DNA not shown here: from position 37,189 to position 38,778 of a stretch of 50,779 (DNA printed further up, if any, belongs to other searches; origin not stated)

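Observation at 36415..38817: Unannotated 39-aa Cys/Asp-rich precursor behind a radical-SAM/SPASM maturase and an HExxH protein: candidate thioether RiPP cluster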

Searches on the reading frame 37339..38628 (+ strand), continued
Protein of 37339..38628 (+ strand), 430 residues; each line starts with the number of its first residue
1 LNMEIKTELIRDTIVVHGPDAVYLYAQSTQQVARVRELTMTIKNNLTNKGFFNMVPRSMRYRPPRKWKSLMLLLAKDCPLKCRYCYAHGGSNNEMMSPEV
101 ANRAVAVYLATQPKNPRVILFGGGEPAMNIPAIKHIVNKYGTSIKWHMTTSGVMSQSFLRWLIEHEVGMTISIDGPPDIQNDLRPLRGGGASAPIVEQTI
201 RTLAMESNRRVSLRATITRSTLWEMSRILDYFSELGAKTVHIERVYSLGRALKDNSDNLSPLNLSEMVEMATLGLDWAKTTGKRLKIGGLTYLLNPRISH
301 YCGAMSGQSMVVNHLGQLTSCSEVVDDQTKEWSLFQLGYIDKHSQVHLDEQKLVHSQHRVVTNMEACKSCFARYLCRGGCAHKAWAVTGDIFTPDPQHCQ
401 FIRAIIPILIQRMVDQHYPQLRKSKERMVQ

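Call 31: search_solved_structures(query=A1, max_evalue=0.001)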
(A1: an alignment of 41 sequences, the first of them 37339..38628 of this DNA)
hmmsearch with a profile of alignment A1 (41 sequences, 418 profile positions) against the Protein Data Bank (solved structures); distinct sequences matched with E-value up to 0.001: 10.
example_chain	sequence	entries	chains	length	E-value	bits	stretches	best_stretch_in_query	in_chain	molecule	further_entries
5wgg_A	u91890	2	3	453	2.9e-32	115.1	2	61-232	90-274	Radical SAM domain protein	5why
4k37_A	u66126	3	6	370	9.7e-23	83.8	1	75-399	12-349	Anaerobic sulfatase-maturating enzyme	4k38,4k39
4k36_A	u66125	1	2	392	1.2e-22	83.5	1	75-399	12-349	Anaerobic sulfatase-maturating enzyme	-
8vpo_A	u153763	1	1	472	3e-16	62.4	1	63-240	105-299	Radical SAM core domain-containing protein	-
9gm3_A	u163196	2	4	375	1.3e-13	53.7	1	71-213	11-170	ChlB radical SAM domain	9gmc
6efn_A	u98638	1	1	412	1.4e-07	33.9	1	68-271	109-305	Sporulation killing factor maturation protein SkfB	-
2a5h_A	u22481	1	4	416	2.1e-05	26.7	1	66-142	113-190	L-lysine 2,3-aminomutase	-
6y1x_A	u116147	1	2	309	6.7e-05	25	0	65-161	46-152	Radical SAM domain protein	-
8wm2_A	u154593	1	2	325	7.6e-05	24.8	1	76-173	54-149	Fe-S radical SAM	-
4pl1_B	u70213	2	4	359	0.00096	21.2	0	76-208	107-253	Dual-specificity RNA methyltransferase RlmN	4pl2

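Call 48: search_protein_families(library=ncbifam, proteins=[L004:5528-6223:-, L111:5718-7100:+, L083:3568-4668:+, L004:3900-5255:+], max_evalue=0.1)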
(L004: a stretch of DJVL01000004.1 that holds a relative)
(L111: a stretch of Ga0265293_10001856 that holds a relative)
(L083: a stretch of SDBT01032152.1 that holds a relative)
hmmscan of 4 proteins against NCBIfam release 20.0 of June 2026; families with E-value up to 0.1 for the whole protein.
L004:5528-6223:- (231 aa): 0 families

L111:5718-7100:+ (461 aa): 53 families (the best 25 are shown)
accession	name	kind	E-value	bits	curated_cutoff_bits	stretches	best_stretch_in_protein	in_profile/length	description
NF047865.1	rSAM_PapB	equivalog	2.8e-31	109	340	1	87-408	5-322/330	PapB family radical SAM/SPASM ranthipeptide maturase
TIGR03974.1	rSAM_six_Cys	equivalog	3.7e-28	98.6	425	1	93-427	105-440/451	thioether cross-link-forming SCIFF peptide maturase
TIGR04064.1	rSAM_nif11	equivalog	1.3e-27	96.7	518.7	2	63-231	56-224/459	nif11-like peptide radical SAM maturase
NF040492.1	not_ScfB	exception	9.8e-22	77.4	855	1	92-423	102-435/450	ScfB-related radical SAM/SPASM orphan maturase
TIGR03978.1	rSAM_paired_1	equivalog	2.6e-20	72.6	370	1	45-305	44-303/466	His-Xaa-Ser system radical SAM maturase HxsB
TIGR03906.1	quino_hemo_SAM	equivalog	3.7e-20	72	453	2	78-248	87-260/467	quinohemoprotein amine dehydrogenase maturation protein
NF038107.1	rSAM_NF038107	equivalog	1.1e-19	70.5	600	1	82-413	82-411/444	Cys-every-fifth radical SAM/SPASM peptide maturase CefB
TIGR04115.1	rSAM_Cxxx_rpt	equivalog_domain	3e-19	69.7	350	1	87-263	4-187/359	radical SAM peptide maturase, CXXX-repeat target family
TIGR04463.1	rSAM_vs_C_rich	equivalog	6.6e-18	64.7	525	1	82-445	79-436/438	TIGR04463 family radical SAM/SPASM RiPP maturase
TIGR03942.1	sulfatase_rSAM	equivalog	3.2e-17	62.6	349.45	1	92-424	8-345/363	anaerobic sulfatase maturase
NF041298.1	rSAM_mat_DynA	equivalog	4.1e-17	62.2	450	1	89-261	5-176/356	dynobactin maturation radical SAM/SPASM protein DynA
NF045574.1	sacti_mat_StsB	exception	2.4e-16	59.6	625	1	92-427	103-419/466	StsB family radical SAM/SPASM domain sactipeptide maturase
TIGR04280.1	geopep_mat_rSAM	hypoth_equivalog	6.9e-16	58.2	400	1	71-259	68-257/428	geopeptide radical SAM maturase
TIGR04068.1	rSAM_ocin_clost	equivalog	3.7e-15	55.8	500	1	62-239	64-240/462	Cys-rich peptide radical SAM maturase CcpM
NF038170.1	lachnocin_rSAM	equivalog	4.1e-15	55.6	550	1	85-254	76-245/440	lachnocin radical SAM maturase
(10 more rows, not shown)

L083:3568-4668:+ (367 aa): 82 families (the best 25 are shown)
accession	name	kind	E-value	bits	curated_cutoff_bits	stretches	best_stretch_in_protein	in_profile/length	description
TIGR03942.1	sulfatase_rSAM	equivalog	3.2e-85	286.4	349.45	1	17-366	3-358/363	anaerobic sulfatase maturase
NF041298.1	rSAM_mat_DynA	equivalog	3e-69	233.7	450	1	23-366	9-354/356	dynobactin maturation radical SAM/SPASM protein DynA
NF010321.0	PRK13758.1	equivalog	4.9e-63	213.5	441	1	17-366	7-363/370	anaerobic sulfatase-maturase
NF010308.0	PRK13745.1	equivalog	2.8e-60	204.4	484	1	9-361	11-381/412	anaerobic sulfatase-maturation protein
NF041300.1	rSAM_mat_DarW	exception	5.2e-46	157.3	650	1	8-340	35-370/415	radical SAM/SPASM peptide maturase DarW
TIGR04083.1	rSAM_pep_methan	hypoth_equivalog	1.2e-45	156.1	300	1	25-365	10-343/376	TIGR04083 family peptide-modifying radical SAM enzyme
NF041718.1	rSAM_phane_AMC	equivalog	2.3e-44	151.9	425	1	23-249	14-231/362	cyclophane-forming radical SAM peptide maturase AmcB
TIGR04261.1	rSAM_GlyRichRpt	subfamily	4.7e-43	147.6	310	1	23-339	5-330/363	cyclophane-forming radical SAM/SPASM peptide maturase GrrM/OscB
NF041707.1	rSAM_YhhB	equivalog_domain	3.8e-41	141.2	445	1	15-366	3-366/369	cyclophane-forming radical SAM/SPASM peptide maturase YhhB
NF038005.1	rSAM_mat_DarE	equivalog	5.1e-41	140.8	650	1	20-341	79-405/432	darobactin maturation radical SAM/SPASM protein DarE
NF047865.1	rSAM_PapB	equivalog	2.4e-36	125.6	340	1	20-338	8-318/330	PapB family radical SAM/SPASM ranthipeptide maturase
TIGR03978.1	rSAM_paired_1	equivalog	5.1e-32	111.2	370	1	18-366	86-452/466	His-Xaa-Ser system radical SAM maturase HxsB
TIGR04496.1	rSAM_XyeB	equivalog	6.2e-31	107.5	450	1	18-352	7-356/385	cyclophane-forming radical SAM/SPASM peptide maturase XyeB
TIGR04269.1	SAM_SPASM_FxsB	subfamily_domain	1.5e-29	103.2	370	1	17-353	5-353/363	FxsB family cyclophane-forming radical SAM/SPASM peptide maturase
TIGR04163.1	rSAM_cobopep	equivalog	1.1e-26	93.6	375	1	24-358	73-412/428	peptide-modifying radical SAM enzyme CbpB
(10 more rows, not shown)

L004:3900-5255:+ (452 aa): 64 families (the best 25 are shown)
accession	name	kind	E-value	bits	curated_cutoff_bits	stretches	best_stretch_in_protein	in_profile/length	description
NF047865.1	rSAM_PapB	equivalog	7.6e-44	150.3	340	1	92-420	3-323/330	PapB family radical SAM/SPASM ranthipeptide maturase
TIGR04064.1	rSAM_nif11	equivalog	1.3e-41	142.8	518.7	1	86-444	72-431/459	nif11-like peptide radical SAM maturase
TIGR03906.1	quino_hemo_SAM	equivalog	4.9e-36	124.4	453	1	91-445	93-446/467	quinohemoprotein amine dehydrogenase maturation protein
TIGR04068.1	rSAM_ocin_clost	equivalog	1.6e-29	103.1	500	1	81-237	67-236/462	Cys-rich peptide radical SAM maturase CcpM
NF040492.1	not_ScfB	exception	1.4e-27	96.7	855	1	66-418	71-420/450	ScfB-related radical SAM/SPASM orphan maturase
TIGR03974.1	rSAM_six_Cys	equivalog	1.1e-26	93.8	425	1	76-423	82-426/451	thioether cross-link-forming SCIFF peptide maturase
TIGR03978.1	rSAM_paired_1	equivalog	1.5e-25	89.9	370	1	83-280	73-278/466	His-Xaa-Ser system radical SAM maturase HxsB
NF038170.1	lachnocin_rSAM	equivalog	2e-24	86.2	550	1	91-418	75-399/440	lachnocin radical SAM maturase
TIGR03942.1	sulfatase_rSAM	equivalog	7.9e-21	74.5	349.45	1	100-438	9-349/363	anaerobic sulfatase maturase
TIGR04115.1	rSAM_Cxxx_rpt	equivalog_domain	1.1e-19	71.2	350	1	93-415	3-324/359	radical SAM peptide maturase, CXXX-repeat target family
TIGR04280.1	geopep_mat_rSAM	hypoth_equivalog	1.1e-18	67.4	400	1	79-232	71-229/428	geopeptide radical SAM maturase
NF041298.1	rSAM_mat_DynA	equivalog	3.9e-18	65.6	450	1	99-256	8-171/356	dynobactin maturation radical SAM/SPASM protein DynA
NF038107.1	rSAM_NF038107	equivalog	7.3e-18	64.5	600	1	55-424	51-411/444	Cys-every-fifth radical SAM/SPASM peptide maturase CefB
TIGR04148.1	GG_samocin_CFB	equivalog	1.2e-17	64.2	300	1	91-239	16-175/411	radical SAM peptide maturase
TIGR04084.1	rSAM_AF0577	subfamily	1.1e-16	60.8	225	1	97-419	2-291/347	TIGR04084 family radical SAM/SPASM domain-containing protein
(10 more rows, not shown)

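Call 50: predict_structure(alignment_id=A1)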
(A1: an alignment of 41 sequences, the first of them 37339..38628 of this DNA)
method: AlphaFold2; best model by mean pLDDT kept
length: 430 residues; sequences in the alignment: 41
mean_pLDDT: 91.8   pTM: 0.88
mean pLDDT of the five models: 91.8, 91.0, 91.0, 90.1, 88.6
residues with pLDDT >= 90: 343; 70-90: 66; 50-70: 7; < 50: 14
segments of 3 or more residues with pLDDT < 50: 1-3, 420-430
pLDDT, mean of each block of 10 residues (from residue 1): 76 95 96 96 96 92 81 96 88 95 98 96 94 99 97 97 97 98 95 98 90 95 97 96 89 76 95 96 92 86 91 97 90 96 96 93 93 93 93 95 96 78 43
secondary structure, 60 per line:
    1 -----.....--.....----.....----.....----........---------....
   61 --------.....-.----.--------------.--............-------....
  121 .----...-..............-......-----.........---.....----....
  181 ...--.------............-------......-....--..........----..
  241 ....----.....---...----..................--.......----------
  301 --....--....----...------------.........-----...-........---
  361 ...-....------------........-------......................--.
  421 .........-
elements in order: E6-10 E13-17 E22-26 E31-35 H40-47 H57-60 E69-73 H98-109 E117-121 H130-143 E145-150 H156-164 E168-172 H177-183 H193-204 E212-217 H219-222 H225-234 E239-244 H249-253 H264-281 E284-287 H303-306 E309-312 E317-319 H332-335 E336-340 E346-348 H350-357 H365-368 H381-388 H396-417 H420-429

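Call 54: fold_search(model_id=the predicted structure, library=pdb)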
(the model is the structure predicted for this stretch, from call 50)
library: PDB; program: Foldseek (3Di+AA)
matches with E <= 10: 1586; with E <= 0.001: 113
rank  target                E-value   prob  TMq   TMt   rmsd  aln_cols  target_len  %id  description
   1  5why_A                2.9e-22  1.00  0.71  0.72   4.6       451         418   19  Structural Insights into Thioether Bond Formation in the Biosynthesis of Sactipeptides (released 2017-07-26)
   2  5why_B                9.5e-22  1.00  0.70  0.71   4.8       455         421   20  Structural Insights into Thioether Bond Formation in the Biosynthesis of Sactipeptides (released 2017-07-26)
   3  5wgg_A                7.8e-21  1.00  0.74  0.73   4.3       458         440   20  Structural Insights into Thioether Bond Formation in the Biosynthesis of Sactipeptides (released 2017-07-26)
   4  4k37_A                1.0e-16  1.00  0.62  0.72   4.3       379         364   20  Native anSMEcpe with bound AdoMet (released 2013-05-08)
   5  4k39_B                2.0e-16  1.00  0.61  0.72   4.5       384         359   20  Native anSMEcpe with bound AdoMet and Cp18Cys peptide (released 2013-05-08)
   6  4k36_B                2.7e-16  1.00  0.60  0.70   4.7       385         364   20  His6 tagged anSMEcpe with bound AdoMet (released 2013-05-08)
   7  4k37_B                2.9e-16  1.00  0.62  0.71   4.4       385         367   20  Native anSMEcpe with bound AdoMet (released 2013-05-08)
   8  4k36_A                4.4e-16  1.00  0.63  0.70   4.2       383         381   21  His6 tagged anSMEcpe with bound AdoMet (released 2013-05-08)
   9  4k39_A                4.7e-16  1.00  0.62  0.73   4.2       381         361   19  Native anSMEcpe with bound AdoMet and Cp18Cys peptide (released 2013-05-08)
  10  4k38_A                7.1e-16  1.00  0.63  0.73   4.0       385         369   19  Native anSMEcpe with bound AdoMet and Kp18Cys peptide (released 2013-05-08)
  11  4k38_B                2.7e-15  1.00  0.60  0.70   4.6       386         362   21  Native anSMEcpe with bound AdoMet and Kp18Cys peptide (released 2013-05-08)
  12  9gm3_C                2.2e-14  1.00  0.63  0.72   5.2       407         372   15  Crystal structure of the complex formed between the radical SAM protein ChlB and the leader region of its precursor su (released 2025-06-25)
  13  5v1t_A                2.3e-14  1.00  0.58  0.57  13.3       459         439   11  Crystal structure of Streptococcus suis SuiB bound to precursor peptide SuiA (released 2017-08-30)
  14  9gm3_A                2.5e-14  1.00  0.61  0.69   5.4       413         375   16  Crystal structure of the complex formed between the radical SAM protein ChlB and the leader region of its precursor su (released 2025-06-25)
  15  9gmc_A                3.8e-14  1.00  0.60  0.68   5.7       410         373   16  Crystal structure of the complex formed between the radical SAM protein ChlB and the R3A mutant of ChlA (released 2025-06-25)
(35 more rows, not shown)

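Call 60: find_encoding_contigs(protein=P0001, flank=3000, max_places=2)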
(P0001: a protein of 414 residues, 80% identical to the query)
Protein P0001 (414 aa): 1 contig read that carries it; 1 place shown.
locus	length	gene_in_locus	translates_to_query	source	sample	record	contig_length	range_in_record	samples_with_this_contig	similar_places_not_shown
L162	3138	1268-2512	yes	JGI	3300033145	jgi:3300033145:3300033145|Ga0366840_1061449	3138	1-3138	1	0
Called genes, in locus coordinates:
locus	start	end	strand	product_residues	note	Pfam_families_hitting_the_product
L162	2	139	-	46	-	?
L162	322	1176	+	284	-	-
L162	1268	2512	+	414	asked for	PF13353:Fer4_12 (weak), PF04055:Radical_SAM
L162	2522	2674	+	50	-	-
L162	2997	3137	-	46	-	?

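Call 61: search_protein_families(library=padloc, proteins=[window:37345-38628:+], max_evalue=0.001)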
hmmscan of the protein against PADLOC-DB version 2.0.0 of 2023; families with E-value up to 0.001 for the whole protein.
window:37345-38628:+ (428 aa): 2 families
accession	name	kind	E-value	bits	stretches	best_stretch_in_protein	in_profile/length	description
PDLC02903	pVip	-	1.1e-07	29.6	1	71-176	5-105/257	Viperins not associated with kinases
PDLC02904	pVip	-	5.2e-07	27.4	1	71-172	8-108/262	Viperins associated with kinases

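Call 62: search_protein_families(library=phrogs, proteins=[window:37345-38628:+], max_evalue=0.001)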
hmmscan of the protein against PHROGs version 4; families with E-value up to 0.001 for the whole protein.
window:37345-38628:+ (428 aa): 2 families
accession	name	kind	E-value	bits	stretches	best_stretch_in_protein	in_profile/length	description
phrog_1802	-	other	4.1e-26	93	1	52-413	30-404/556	radical SAM domain-containing protein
phrog_21308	-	other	9.9e-05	21.6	0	38-153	391-503/735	radical SAM domain-containing protein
